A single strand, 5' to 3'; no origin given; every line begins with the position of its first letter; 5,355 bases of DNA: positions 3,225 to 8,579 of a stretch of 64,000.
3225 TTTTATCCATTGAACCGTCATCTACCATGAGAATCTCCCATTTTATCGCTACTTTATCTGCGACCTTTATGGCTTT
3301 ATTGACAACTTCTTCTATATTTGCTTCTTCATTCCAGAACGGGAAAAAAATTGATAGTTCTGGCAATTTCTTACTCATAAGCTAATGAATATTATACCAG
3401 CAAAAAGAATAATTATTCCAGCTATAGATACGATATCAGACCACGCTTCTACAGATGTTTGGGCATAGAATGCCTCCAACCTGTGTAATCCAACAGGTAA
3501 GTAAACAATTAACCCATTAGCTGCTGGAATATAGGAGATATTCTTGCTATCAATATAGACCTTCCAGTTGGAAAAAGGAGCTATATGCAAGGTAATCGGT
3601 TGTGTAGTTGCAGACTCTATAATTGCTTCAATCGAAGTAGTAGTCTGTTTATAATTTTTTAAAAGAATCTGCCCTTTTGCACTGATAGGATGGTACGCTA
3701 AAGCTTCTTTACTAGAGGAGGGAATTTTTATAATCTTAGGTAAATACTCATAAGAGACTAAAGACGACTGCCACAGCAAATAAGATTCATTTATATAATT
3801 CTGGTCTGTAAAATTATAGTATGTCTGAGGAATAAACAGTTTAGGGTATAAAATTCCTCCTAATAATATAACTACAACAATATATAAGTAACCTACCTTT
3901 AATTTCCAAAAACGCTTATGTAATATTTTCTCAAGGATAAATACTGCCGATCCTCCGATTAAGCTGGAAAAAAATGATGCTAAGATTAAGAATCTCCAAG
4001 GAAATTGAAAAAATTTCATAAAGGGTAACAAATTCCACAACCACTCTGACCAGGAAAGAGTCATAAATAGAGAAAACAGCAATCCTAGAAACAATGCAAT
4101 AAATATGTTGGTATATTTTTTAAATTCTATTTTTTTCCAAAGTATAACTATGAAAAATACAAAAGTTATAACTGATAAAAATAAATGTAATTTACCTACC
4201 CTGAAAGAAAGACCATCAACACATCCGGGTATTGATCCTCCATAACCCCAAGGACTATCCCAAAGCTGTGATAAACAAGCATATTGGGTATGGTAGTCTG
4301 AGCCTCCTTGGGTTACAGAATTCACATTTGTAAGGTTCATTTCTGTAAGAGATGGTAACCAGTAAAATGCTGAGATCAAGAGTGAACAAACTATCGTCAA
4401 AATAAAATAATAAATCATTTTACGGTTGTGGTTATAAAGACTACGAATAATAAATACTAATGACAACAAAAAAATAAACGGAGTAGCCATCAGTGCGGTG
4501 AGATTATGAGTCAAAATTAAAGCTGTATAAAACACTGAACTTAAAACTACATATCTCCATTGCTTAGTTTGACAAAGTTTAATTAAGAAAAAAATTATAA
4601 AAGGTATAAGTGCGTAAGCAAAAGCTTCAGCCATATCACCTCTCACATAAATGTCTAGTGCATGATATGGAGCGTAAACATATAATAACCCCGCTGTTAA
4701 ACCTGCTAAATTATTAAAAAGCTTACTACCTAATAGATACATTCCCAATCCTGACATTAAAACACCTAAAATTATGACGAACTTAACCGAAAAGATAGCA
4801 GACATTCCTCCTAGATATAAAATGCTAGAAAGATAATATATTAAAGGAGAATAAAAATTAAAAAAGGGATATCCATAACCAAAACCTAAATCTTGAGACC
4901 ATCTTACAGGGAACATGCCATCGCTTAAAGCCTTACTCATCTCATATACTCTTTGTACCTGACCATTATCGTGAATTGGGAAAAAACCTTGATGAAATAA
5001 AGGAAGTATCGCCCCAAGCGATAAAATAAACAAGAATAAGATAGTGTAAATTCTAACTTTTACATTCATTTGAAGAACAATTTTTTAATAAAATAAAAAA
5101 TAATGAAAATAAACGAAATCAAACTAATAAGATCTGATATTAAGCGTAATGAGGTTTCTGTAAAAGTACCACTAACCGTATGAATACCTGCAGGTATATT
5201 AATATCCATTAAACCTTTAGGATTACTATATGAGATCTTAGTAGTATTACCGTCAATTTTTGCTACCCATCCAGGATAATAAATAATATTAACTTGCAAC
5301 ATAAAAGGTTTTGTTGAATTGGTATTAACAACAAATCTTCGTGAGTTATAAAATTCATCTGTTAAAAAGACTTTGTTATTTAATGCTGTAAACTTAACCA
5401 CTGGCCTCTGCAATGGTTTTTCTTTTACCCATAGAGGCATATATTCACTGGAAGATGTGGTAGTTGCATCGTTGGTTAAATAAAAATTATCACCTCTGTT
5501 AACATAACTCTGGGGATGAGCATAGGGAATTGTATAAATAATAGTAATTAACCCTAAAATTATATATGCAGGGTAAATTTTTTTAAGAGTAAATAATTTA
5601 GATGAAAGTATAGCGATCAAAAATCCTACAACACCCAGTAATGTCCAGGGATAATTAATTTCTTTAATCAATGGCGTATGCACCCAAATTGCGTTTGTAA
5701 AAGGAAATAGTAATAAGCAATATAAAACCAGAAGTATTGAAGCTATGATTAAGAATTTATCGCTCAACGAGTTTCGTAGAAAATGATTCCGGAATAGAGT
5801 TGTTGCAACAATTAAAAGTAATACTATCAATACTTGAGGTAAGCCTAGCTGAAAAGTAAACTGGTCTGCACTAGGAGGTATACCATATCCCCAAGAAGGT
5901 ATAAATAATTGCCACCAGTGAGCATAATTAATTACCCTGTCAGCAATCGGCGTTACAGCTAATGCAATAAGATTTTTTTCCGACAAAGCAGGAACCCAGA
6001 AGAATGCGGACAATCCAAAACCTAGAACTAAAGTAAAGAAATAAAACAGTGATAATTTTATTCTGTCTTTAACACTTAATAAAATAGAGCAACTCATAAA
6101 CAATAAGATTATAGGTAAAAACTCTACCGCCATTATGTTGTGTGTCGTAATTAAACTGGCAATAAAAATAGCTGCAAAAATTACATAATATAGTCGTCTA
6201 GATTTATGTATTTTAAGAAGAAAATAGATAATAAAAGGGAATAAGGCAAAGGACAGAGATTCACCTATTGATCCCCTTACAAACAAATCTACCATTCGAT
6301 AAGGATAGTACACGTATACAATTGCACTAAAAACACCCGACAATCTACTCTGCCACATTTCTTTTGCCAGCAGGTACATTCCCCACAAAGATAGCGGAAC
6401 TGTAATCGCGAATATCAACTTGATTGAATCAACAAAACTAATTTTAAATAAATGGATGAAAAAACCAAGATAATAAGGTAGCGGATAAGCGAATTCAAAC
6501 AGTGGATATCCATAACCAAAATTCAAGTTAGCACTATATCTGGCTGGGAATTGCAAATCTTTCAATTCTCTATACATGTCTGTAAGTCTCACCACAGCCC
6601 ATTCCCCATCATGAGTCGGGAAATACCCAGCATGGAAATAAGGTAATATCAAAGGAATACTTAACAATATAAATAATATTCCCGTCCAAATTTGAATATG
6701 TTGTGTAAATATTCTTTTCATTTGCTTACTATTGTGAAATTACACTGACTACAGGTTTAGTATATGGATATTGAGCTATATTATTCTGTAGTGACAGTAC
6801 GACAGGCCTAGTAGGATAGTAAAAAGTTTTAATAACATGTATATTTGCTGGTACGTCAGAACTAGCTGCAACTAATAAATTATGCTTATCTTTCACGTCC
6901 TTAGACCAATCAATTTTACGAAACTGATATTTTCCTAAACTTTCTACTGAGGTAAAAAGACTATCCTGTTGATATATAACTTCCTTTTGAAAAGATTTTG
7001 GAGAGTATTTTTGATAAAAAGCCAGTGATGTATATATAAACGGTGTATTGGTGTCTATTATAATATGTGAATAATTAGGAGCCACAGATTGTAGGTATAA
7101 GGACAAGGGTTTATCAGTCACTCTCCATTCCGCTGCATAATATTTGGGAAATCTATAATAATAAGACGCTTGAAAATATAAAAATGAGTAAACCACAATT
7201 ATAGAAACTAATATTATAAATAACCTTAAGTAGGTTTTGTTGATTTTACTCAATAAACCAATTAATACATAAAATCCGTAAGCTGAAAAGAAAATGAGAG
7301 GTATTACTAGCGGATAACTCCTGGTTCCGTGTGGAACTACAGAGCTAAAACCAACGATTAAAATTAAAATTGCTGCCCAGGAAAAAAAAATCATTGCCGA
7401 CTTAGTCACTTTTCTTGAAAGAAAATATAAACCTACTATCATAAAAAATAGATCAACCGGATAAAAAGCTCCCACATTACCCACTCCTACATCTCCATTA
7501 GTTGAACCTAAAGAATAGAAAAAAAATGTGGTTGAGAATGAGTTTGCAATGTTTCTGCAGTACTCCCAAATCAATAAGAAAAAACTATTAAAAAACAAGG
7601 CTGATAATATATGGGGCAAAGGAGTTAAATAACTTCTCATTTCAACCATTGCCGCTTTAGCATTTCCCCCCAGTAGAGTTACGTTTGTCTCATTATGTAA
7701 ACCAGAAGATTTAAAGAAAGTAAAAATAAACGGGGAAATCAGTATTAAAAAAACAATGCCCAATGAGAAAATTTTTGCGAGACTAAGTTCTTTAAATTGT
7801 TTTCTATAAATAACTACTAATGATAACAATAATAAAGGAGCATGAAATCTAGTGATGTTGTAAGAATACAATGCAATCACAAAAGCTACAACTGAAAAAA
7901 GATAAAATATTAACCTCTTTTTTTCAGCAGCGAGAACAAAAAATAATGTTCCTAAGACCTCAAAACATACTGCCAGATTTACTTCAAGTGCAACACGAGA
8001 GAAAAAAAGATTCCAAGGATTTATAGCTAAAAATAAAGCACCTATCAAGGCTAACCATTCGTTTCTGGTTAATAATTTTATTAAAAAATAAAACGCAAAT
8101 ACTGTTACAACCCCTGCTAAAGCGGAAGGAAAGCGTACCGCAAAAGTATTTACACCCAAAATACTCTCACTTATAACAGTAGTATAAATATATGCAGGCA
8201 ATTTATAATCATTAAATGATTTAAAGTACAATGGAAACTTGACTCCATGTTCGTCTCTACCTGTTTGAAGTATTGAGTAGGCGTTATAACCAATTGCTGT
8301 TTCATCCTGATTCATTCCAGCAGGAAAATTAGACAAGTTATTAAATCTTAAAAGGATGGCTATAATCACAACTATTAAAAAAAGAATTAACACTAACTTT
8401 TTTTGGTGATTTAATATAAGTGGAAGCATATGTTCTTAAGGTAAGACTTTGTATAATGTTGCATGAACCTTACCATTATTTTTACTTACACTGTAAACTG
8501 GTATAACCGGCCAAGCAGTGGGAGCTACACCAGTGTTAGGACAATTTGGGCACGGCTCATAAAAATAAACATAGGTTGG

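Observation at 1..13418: Dense envelope-glycosylation island: three GT2 plus Wzx-like flippase plus at least six GT-C-fold membrane glycosyltransferases in one strand block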

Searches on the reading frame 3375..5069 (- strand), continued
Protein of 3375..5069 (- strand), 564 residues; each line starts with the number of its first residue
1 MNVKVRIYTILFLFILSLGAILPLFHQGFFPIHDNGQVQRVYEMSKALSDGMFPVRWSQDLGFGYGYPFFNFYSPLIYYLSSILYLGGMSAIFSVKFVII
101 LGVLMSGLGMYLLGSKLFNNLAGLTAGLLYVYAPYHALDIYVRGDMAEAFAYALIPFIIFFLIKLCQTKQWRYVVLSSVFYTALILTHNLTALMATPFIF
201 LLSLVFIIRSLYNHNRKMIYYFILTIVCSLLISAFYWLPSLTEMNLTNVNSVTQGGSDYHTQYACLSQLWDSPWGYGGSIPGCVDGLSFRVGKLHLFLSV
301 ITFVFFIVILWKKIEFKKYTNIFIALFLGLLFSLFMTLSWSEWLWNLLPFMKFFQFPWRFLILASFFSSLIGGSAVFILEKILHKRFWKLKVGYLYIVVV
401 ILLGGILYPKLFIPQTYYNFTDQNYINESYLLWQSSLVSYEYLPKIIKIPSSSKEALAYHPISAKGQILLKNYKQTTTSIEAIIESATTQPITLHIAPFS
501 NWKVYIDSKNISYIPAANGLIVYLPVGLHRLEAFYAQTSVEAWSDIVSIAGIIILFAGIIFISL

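Call 77: search_protein_families(library=pfam, proteins=[L023:5938-7023:+, L037:17002-19014:+, L064:14194-15294:+, L028:12-1460:+, L067:3662-5131:+, L068:64-1332:+, L048:877-1668:+, L029:19080-21158:+], max_evalue=0.01)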
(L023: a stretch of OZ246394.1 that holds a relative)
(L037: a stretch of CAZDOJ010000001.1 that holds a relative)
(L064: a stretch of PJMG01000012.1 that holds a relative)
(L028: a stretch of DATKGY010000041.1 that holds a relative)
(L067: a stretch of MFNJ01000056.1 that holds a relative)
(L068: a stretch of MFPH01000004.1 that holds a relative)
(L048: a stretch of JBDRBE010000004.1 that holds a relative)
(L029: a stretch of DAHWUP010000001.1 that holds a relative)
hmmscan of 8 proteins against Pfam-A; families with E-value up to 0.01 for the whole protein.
L023:5938-7023:+ (361 aa): 1 family
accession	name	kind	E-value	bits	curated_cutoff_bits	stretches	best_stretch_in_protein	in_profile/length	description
PF09594.16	GT87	-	8.6e-06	26.1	25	1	101-325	25-235/237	Glycosyltransferase family 87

L037:17002-19014:+ (670 aa): 0 families

L064:14194-15294:+ (366 aa): 1 family
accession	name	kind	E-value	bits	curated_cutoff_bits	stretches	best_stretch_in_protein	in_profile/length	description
PF04932.20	Wzy_C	-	2.1e-16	60.5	31.7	1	179-309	2-148/149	O-Antigen ligase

L028:12-1460:+ (482 aa): 3 families
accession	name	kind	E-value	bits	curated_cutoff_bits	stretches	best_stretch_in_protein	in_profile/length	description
PF07690.21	MFS_1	-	8.3e-58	196.4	33.4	1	1-394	2-346/347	Major Facilitator Superfamily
PF00083.30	Sugar_tr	-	4.2e-07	29.6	22.3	1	31-104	47-123/452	Sugar (and other) transporter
PF12832.13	MFS_1_like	-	0.00021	20.9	25.2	1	51-154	268-372/373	MFS_1 like family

L067:3662-5131:+ (489 aa): 2 families
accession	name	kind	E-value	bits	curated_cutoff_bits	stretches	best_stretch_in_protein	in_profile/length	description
PF13231.12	PMT_2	-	0.00015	22.5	26.1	1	75-221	8-157/160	Dolichyl-phosphate-mannose-protein mannosyltransferase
PF14897.12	EpsG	-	0.00045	19.9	30.1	1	75-364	49-304/326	EpsG family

L068:64-1332:+ (422 aa): 0 families

L048:877-1668:+ (263 aa): 1 family
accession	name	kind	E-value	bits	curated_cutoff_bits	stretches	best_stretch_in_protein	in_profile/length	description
PF11345.13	DUF3147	-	1.9e-11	44.7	23.6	2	8-109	1-107/111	Protein of unknown function (DUF3147)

L029:19080-21158:+ (692 aa): 2 families
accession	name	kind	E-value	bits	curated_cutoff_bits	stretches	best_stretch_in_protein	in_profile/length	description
PF03717.20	PBP_dimer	-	4.8e-09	37.3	24.4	1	526-675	14-177/180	Penicillin-binding Protein dimerisation domain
PF05223.17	MecA_N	-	0.00049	20.8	22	1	392-500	2-109/117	NTF2-like N-terminal transpeptidase domain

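Call 84: search_protein_families(library=pfam, alignment_id=A4, max_evalue=0.001)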
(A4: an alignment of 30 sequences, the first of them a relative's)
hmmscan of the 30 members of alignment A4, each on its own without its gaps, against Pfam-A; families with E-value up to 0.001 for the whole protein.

A. member 1, L015:9584-10261:+ (225 aa): 0 families

B. families by the number of members that match (of 30 scanned): 16 families
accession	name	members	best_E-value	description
PF01326.24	PPDK_N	1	5.5e-87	Pyruvate phosphate dikinase, AMP/ATP-binding domain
PF01663.27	Phosphodiest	1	3.5e-34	Type I phosphodiesterase / nucleotide pyrophosphatase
PF02384.22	N6_Mtase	1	5.2e-28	N-6 DNA Methylase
PF06271.18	RDD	1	4.6e-27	RDD family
PF00717.28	Peptidase_S24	1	3.6e-25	Peptidase S24-like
PF00391.29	PEP-utilizers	1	3.6e-25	PEP-utilising enzyme, mobile domain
PF01420.25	Methylase_S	1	8e-25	Type I restriction modification DNA specificity domain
PF00293.34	NUDIX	1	2.1e-17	NUDIX domain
PF08843.17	AbiEii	1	2.7e-15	Nucleotidyl transferase AbiEii toxin, Type IV TA system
PF01633.27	Choline_kinase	1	8.4e-14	Choline/ethanolamine kinase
PF01726.22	LexA_DNA_bind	1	1.6e-13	LexA DNA binding domain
PF01634.23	HisG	1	1.8e-11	ATP phosphoribosyltransferase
PF01966.28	HD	1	7.8e-10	HD domain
PF14815.12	NUDIX_4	1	1.8e-08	NUDIX domain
PF01636.29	APH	1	2.7e-07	Phosphotransferase enzyme family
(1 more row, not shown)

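Call 87: search_protein_families(library=pfam, alignment_id=A5, max_evalue=0.0001)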
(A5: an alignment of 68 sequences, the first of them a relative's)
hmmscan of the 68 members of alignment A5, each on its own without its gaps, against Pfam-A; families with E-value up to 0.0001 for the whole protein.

A. member 1, L007:1050-1991:- (313 aa): 0 families

B. families by the number of members that match (of 68 scanned): 87 families (the first 25 are shown)
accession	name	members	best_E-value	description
PF05362.19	Lon_C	7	3e-94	Lon protease (S16) C-terminal proteolytic domain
PF13541.12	ChlI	7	9.6e-11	Subunit ChlI of Mg-chelatase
PF00004.35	AAA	6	3.6e-26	ATPase family associated with various cellular activities (AAA)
PF22667.2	Lon_lid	6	1.9e-25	Lon protease AAA+ ATPase lid domain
PF07728.20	AAA_5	4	4.8e-09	AAA domain (dynein-related subfamily)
PF00206.25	Lyase_1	2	9.7e-79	Lyase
PF00120.29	Gln-synt_C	2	2.5e-75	Glutamine synthetase, catalytic domain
PF02190.22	LON_substr_bdg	2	8.9e-43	ATP-dependent protease La (LON) substrate-binding domain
PF00753.33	Lactamase_B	2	1.3e-23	Metallo-beta-lactamase superfamily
PF01926.29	MMR_HSR1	2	6.6e-21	50S ribosome-binding GTPase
PF00583.31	Acetyltransf_1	2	3.2e-19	Acetyltransferase (GNAT) family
PF00730.31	HhH-GPD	2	2.5e-18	HhH-GPD superfamily base excision DNA repair protein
PF16576.10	HlyD_D23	2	4.2e-16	Barrel-sandwich domain of CusB or HlyD membrane-fusion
PF13483.12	Lactamase_B_3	2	8e-16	Beta-lactamase superfamily domain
PF13437.12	HlyD_3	2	2.5e-12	HlyD family secretion protein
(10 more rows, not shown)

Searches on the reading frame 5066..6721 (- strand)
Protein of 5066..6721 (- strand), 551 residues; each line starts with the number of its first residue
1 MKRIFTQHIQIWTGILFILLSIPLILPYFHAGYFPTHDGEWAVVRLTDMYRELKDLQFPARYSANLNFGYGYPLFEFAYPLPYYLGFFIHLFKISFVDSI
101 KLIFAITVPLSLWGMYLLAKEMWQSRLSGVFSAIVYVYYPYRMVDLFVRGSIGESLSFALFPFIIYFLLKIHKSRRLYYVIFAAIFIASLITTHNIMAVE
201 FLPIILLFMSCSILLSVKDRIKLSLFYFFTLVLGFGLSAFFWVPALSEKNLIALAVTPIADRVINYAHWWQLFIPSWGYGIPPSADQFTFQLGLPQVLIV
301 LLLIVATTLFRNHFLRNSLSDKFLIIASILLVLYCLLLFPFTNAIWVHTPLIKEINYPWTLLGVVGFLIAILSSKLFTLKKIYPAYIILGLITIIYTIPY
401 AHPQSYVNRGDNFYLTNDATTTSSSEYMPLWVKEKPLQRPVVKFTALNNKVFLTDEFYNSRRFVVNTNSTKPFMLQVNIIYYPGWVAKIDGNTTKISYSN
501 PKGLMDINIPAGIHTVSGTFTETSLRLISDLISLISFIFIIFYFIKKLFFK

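Call 4: search_protein_families(library=pfam, proteins=[window:5066-6721:-], max_evalue=0.01)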
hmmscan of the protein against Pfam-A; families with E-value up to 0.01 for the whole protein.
window:5066-6721:- (551 aa): 2 families
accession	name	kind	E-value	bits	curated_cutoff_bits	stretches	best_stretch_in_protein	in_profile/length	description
PF10131.15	PTPS_related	-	1.1e-05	24.6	26.4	1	79-398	4-304/621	6-pyruvoyl-tetrahydropterin synthase related domain; membrane protein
PF11992.13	TgpA_N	-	0.0023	17.4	30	1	289-395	15-113/333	TgpA N-terminal domain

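Call 6: search_protein_families(library=ncbifam, proteins=[window:5066-6721:-], max_evalue=0.01)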
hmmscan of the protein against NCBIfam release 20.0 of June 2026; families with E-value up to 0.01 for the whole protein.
window:5066-6721:- (551 aa): 0 families

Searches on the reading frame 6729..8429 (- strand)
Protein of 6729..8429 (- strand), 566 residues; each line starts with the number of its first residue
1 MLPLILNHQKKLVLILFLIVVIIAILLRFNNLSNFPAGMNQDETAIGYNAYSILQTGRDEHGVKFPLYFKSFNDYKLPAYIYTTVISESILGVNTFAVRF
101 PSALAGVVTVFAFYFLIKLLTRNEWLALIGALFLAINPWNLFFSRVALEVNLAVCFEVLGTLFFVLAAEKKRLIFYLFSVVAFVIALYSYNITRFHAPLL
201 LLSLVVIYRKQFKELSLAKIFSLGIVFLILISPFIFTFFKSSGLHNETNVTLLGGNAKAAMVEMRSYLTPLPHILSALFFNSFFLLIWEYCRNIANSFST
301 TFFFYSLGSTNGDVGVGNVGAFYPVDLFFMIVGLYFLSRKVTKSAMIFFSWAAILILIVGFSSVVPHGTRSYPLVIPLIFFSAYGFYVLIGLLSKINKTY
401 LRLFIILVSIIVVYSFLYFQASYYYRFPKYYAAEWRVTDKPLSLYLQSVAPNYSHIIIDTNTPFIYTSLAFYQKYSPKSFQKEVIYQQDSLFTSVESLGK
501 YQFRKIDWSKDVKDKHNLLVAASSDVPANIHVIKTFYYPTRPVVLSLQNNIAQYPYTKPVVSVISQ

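Call 4: search_protein_families(library=pfam, proteins=[window:6729-8429:-], max_evalue=0.01)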
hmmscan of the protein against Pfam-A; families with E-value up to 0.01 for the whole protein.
window:6729-8429:- (566 aa): 2 families
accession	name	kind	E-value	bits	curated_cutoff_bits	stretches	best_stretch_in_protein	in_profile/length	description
PF13231.12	PMT_2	-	3e-10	41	26.1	1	78-235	4-158/160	Dolichyl-phosphate-mannose-protein mannosyltransferase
PF02366.24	PMT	-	2.9e-07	30.7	22.7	1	23-240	6-237/245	Dolichyl-phosphate-mannose-protein mannosyltransferase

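Call 6: search_protein_families(library=ncbifam, proteins=[window:6729-8429:-], max_evalue=0.01)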
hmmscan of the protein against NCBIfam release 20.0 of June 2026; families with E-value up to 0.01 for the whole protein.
window:6729-8429:- (566 aa): 0 families

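Call 10: search_solved_structures(query=window:6729-8429:-, max_evalue=1)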
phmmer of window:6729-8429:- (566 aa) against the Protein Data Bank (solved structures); distinct sequences matched with E-value up to 1: 0.
